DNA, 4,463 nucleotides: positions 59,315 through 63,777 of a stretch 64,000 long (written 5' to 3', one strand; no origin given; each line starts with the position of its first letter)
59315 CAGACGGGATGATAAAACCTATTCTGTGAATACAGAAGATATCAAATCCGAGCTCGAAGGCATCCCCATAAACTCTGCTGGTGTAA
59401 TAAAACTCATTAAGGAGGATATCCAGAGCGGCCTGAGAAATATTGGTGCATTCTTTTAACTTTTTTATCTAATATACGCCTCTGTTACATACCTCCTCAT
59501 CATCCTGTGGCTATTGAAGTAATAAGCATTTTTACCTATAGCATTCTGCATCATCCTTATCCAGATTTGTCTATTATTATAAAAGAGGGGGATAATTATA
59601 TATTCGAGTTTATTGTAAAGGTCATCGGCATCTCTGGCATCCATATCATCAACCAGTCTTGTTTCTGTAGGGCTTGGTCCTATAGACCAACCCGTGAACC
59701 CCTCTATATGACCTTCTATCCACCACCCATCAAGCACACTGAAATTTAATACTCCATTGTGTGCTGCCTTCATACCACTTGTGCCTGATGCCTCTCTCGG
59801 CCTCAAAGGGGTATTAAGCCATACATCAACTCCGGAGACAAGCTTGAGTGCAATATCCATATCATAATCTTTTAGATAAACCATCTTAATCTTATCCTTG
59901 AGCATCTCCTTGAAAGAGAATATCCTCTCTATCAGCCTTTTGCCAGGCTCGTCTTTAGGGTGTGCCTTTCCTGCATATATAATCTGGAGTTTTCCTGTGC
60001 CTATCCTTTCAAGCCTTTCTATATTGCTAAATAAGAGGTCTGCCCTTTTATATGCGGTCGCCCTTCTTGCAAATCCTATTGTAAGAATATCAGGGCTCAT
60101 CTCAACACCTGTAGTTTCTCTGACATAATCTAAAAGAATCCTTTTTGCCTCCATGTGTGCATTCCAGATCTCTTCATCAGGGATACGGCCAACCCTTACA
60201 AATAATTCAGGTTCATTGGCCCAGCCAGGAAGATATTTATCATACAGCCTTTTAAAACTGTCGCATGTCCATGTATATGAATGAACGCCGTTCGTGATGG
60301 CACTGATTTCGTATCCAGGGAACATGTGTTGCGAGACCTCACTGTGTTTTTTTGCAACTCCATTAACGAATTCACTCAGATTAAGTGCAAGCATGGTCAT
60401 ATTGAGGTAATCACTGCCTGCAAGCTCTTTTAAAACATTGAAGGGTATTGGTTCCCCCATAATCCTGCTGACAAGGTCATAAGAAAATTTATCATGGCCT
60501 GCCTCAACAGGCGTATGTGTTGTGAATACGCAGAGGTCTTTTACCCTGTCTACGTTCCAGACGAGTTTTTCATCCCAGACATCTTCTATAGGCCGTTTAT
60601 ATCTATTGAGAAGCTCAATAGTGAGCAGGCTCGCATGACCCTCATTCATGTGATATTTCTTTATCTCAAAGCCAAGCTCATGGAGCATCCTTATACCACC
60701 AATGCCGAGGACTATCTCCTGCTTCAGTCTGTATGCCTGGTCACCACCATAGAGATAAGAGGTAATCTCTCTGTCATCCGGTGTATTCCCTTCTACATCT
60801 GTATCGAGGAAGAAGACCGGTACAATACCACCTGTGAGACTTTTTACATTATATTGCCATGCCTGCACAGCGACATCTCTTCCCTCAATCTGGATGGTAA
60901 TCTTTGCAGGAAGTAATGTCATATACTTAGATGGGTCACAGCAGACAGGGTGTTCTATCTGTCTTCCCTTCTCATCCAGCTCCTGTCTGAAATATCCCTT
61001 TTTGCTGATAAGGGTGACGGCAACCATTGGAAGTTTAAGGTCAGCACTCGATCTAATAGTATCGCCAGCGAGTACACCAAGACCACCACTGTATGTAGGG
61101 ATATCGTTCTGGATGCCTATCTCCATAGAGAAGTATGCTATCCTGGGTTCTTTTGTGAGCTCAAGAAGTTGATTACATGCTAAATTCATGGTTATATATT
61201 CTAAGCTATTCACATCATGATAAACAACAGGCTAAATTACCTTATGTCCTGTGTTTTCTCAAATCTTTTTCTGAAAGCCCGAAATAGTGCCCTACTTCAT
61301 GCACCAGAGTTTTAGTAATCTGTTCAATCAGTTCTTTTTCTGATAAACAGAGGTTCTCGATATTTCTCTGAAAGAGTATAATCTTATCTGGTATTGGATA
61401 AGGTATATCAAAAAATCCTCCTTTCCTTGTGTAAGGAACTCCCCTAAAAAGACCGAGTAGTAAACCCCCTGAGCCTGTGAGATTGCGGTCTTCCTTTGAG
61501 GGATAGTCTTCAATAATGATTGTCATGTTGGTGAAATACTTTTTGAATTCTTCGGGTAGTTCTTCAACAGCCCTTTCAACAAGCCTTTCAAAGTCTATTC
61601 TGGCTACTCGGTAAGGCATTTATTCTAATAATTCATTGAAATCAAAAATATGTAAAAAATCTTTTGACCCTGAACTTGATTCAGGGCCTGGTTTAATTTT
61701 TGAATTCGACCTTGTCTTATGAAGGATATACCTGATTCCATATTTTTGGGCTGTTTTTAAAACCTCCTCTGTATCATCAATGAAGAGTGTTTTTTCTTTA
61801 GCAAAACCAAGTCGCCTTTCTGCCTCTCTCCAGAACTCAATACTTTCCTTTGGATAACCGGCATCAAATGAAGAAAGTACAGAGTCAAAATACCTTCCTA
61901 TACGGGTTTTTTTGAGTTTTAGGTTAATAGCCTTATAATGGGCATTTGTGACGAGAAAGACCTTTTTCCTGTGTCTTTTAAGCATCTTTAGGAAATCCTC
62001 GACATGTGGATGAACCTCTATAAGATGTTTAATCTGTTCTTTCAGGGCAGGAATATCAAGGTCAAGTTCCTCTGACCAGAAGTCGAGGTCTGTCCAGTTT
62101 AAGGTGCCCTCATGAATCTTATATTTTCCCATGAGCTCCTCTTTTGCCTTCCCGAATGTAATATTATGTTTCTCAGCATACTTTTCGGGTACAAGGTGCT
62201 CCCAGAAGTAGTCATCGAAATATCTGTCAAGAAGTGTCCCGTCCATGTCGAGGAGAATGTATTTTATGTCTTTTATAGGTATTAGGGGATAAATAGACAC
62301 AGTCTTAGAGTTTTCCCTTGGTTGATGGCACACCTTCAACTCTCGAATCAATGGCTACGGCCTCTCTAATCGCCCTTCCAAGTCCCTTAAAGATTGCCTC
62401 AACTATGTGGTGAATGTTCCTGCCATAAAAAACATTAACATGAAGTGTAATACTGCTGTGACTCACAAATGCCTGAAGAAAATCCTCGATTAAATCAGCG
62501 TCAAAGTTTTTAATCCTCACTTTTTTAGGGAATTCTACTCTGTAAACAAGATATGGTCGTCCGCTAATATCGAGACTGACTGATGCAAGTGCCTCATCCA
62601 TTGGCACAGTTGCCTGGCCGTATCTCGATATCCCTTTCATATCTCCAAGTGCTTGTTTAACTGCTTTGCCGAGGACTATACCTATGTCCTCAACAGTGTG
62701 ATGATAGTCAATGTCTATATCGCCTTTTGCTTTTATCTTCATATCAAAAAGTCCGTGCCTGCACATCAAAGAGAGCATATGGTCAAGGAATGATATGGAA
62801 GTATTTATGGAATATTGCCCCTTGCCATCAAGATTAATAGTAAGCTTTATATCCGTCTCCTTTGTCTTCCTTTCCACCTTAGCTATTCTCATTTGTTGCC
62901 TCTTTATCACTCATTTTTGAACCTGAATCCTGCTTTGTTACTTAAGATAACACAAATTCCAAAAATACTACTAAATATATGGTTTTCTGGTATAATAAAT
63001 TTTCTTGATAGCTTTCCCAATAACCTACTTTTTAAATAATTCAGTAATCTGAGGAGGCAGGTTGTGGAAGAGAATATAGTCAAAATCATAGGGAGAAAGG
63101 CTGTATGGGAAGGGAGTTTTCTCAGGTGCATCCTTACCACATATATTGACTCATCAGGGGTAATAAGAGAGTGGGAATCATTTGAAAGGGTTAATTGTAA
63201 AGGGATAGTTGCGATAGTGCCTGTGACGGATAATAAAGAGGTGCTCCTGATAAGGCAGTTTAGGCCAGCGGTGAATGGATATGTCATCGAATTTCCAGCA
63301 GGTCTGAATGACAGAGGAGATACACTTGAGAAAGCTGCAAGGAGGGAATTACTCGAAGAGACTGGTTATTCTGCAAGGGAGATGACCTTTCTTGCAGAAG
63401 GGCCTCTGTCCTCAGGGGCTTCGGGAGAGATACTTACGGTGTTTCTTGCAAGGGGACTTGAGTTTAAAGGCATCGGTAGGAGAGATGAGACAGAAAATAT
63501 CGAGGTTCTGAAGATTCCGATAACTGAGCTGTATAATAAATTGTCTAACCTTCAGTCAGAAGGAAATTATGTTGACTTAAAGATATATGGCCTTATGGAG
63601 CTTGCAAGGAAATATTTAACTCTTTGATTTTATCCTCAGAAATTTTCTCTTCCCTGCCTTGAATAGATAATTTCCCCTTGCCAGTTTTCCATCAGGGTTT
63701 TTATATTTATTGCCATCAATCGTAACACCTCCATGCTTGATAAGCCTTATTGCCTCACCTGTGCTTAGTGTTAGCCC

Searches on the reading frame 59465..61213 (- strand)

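Call 20: search_protein_families(library=pfam, proteins=[window:59465-61213:-])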
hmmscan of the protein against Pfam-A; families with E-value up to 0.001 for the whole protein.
window:59465-61213:- (582 aa): 1 family
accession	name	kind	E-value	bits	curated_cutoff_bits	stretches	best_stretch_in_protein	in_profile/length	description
PF00343.26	Phosphorylase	-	2e-26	92.9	27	1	267-500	321-583/713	Carbohydrate phosphorylase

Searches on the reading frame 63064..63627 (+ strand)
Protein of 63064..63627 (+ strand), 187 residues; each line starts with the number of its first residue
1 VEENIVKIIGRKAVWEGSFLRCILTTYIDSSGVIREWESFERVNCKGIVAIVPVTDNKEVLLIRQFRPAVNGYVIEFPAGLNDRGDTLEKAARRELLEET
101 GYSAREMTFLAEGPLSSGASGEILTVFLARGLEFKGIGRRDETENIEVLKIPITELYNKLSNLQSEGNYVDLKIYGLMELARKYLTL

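Call 53: find_encoding_contigs(protein=window:63064-63627:+, flank=10000, max_places=3)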
Protein window:63064-63627:+ (187 aa): 1 contig read that carries it; 1 place shown.
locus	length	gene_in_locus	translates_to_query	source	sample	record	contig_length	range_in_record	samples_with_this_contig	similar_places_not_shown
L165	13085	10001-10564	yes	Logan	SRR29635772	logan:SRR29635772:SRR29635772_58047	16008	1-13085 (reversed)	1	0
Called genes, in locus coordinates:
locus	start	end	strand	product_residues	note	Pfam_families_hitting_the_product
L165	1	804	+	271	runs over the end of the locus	PF17930:LpxI_N, PF06230:LpxI_C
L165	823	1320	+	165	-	PF02675:AdoMet_dc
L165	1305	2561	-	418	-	PF00162:PGK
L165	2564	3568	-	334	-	PF00044:Gp_dh_N, PF02800:Gp_dh_C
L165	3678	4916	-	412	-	PF06245:DUF1015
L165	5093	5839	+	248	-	PF00691:OmpA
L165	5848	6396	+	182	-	PF02518:HATPase_c, PF13589:HATPase_c_3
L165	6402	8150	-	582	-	PF00343:Phosphorylase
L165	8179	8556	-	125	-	PF06262:Zincin_1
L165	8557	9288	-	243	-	PF00702:Hydrolase, PF13419:HAD_2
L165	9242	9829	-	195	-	PF00475:IGPD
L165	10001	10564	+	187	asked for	PF00293:NUDIX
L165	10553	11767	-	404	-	PF00579:tRNA-synt_1b, PF01479:S4 (weak)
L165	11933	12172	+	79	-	PF04014:MazE_antitoxin (faint)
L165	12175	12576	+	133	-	PF01850:PIN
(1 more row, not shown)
